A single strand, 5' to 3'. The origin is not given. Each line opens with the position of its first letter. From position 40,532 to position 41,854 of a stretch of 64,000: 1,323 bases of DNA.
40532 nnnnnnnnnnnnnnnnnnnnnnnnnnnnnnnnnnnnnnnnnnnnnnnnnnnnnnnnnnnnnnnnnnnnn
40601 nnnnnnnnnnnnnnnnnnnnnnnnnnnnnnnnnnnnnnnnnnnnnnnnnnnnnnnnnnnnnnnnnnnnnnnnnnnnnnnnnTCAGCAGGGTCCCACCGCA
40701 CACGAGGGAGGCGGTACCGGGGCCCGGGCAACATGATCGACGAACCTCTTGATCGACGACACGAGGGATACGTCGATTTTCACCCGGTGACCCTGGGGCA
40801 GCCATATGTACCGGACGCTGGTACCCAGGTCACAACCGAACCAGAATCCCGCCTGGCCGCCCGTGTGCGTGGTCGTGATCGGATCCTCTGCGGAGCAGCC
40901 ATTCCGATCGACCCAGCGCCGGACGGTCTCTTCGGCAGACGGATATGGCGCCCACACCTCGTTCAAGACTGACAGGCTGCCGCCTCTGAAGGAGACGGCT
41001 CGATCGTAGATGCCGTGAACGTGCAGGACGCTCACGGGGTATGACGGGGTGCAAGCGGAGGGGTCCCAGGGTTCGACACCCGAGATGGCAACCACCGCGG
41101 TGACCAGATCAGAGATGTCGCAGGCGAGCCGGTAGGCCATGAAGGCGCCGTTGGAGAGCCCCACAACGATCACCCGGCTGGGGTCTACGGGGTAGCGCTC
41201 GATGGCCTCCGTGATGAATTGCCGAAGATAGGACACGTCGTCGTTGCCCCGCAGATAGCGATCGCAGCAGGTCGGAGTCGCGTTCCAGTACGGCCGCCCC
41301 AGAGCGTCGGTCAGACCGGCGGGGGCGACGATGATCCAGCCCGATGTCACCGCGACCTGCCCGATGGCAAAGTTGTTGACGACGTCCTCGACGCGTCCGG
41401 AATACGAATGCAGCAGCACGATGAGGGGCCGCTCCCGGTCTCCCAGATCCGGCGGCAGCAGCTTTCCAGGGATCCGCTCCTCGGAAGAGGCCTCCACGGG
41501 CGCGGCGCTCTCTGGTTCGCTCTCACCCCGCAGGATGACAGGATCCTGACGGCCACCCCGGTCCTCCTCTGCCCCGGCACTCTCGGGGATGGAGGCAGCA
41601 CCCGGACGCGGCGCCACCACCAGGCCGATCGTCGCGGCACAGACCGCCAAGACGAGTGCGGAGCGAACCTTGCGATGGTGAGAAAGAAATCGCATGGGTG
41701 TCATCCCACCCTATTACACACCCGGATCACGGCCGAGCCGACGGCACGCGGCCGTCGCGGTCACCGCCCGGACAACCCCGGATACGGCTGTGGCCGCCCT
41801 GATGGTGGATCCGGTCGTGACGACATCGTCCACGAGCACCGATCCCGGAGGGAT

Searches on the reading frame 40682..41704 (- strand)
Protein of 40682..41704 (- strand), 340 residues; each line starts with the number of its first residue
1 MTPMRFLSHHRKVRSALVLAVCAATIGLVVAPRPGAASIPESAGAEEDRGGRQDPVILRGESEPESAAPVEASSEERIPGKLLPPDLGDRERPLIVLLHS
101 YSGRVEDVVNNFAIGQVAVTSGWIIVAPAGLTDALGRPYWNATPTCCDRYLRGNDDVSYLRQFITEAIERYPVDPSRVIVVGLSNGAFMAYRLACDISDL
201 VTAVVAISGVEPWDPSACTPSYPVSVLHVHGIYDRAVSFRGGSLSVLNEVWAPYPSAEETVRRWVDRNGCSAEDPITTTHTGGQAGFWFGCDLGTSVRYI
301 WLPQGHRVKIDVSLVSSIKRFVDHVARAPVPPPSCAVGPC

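Call 11: search_protein_families(library=pfam, proteins=[window:40682-41704:-])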
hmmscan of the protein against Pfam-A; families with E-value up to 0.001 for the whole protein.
window:40682-41704:- (340 aa): 1 family
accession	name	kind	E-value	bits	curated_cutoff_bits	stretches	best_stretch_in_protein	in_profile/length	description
PF02230.22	Abhydrolase_2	-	8.5e-06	26.2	23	1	157-244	87-177/217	Phospholipase/Carboxylesterase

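Call 14: find_encoding_contigs(protein=window:40682-41704:-, flank=3000, max_places=10)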
Protein window:40682-41704:- (340 aa): no gene with exactly this product is on record in the collection.

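Call 55: find_homologous_proteins(query=window:40682-41704:-, max_evalue=1e-20)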
Query window:40682-41704:- (340 aa): 129 proteins with E <= 1e-20 among 7561 candidates; the best 120 are listed.
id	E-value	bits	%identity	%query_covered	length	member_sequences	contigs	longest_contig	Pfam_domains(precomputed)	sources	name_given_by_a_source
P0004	7.6e-227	770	100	99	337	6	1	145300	PF02230.23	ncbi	ncbi:MAG: PHB depolymerase family esterase [Acidimicrobiia bacterium]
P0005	2.2e-147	509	67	99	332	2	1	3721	-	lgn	-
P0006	3.1e-86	308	56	75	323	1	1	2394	PF02230.23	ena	-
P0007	1.4e-83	299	46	94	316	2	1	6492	PF12697.14,PF02230.23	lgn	-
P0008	6.8e-82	294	47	86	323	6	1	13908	PF02230.23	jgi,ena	-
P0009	1.8e-80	289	48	89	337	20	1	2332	PF02230.23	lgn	-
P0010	4.6e-80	288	51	76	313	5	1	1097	PF02230.23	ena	-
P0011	1.6e-79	286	45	87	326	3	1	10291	PF02230.23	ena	-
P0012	1.9e-78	282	46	92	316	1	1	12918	PF02230.23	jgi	jgi:polyhydroxybutyrate depolymerase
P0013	8.9e-78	280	47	90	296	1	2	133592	PF12697.14,PF10503.15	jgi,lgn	-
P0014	1.1e-74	270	50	73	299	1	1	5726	PF02230.23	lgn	-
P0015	3.1e-46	176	47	63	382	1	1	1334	PF00561.27,PF10503.15,PF02230.23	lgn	-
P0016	4.0e-45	173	45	57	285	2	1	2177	PF00756.27,PF00326.28,PF12697.14,PF00561.27,PF10503.15,PF12146.16,PF02230.23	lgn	-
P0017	9.7e-44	168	40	66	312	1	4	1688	PF00756.27,PF12697.14,PF00561.27,PF10503.15,PF02230.23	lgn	-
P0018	1.6e-43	167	41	64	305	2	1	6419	PF00561.27,PF10503.15,PF12146.16,PF02230.23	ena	-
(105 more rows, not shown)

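Call 56: find_encoding_contigs(protein=P0005, flank=3000, max_places=3)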
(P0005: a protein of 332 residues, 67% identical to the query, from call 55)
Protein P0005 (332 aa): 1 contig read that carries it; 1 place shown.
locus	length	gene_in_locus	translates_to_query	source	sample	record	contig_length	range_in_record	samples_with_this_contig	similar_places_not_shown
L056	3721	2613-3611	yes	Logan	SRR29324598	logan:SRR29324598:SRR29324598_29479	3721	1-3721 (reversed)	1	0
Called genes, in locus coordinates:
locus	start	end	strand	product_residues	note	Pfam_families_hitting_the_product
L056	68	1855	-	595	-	PF00004:AAA, PF01434:Peptidase_M41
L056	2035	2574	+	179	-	-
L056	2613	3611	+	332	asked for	-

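Call 57: find_encoding_contigs(protein=P0013, flank=3000, max_places=2)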
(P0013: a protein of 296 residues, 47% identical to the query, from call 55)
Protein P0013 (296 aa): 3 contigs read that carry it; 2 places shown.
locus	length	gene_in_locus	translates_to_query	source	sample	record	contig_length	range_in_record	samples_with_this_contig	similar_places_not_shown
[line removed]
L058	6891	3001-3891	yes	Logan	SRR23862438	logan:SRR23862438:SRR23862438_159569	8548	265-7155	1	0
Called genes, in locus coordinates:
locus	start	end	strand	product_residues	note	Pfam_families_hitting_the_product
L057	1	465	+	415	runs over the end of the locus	PF05221:AdoHcyase, PF00670:AdoHcyase_NAD, PF02826:2-Hacid_dh_C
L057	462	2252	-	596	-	PF00004:AAA, PF17862:AAA_lid_3 (weak), PF01434:Peptidase_M41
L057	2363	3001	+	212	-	-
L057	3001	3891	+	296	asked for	PF10503:Esterase_PHB (weak), PF12697:Abhydrolase_6 (weak)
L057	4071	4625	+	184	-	PF02482:Ribosomal_S30AE, PF16321:Ribosom_S30AE_C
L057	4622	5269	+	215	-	PF00072:Response_reg, PF00196:GerE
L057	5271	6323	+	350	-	PF13646:HEAT_2 (weak), PF02985:HEAT (faint), PF13646:HEAT_2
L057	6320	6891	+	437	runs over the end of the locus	PF13487:HD_5, PF01966:HD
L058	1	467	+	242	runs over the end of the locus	?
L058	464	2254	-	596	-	PF00004:AAA, PF17862:AAA_lid_3 (weak), PF01434:Peptidase_M41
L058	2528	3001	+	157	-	-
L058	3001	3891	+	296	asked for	PF10503:Esterase_PHB (weak), PF12697:Abhydrolase_6 (weak)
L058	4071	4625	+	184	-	PF02482:Ribosomal_S30AE, PF16321:Ribosom_S30AE_C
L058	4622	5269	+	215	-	PF00072:Response_reg, PF00196:GerE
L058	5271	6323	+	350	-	PF13646:HEAT_2 (weak), PF02985:HEAT (faint), PF13646:HEAT_2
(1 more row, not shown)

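Call 58: find_encoding_contigs(protein=P0004, flank=10000, max_places=3)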
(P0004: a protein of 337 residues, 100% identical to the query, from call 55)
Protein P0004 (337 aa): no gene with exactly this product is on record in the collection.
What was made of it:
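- Tried and rejected: Exact-sequence look-ups of the esterase failed twice (calls 14, 58).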
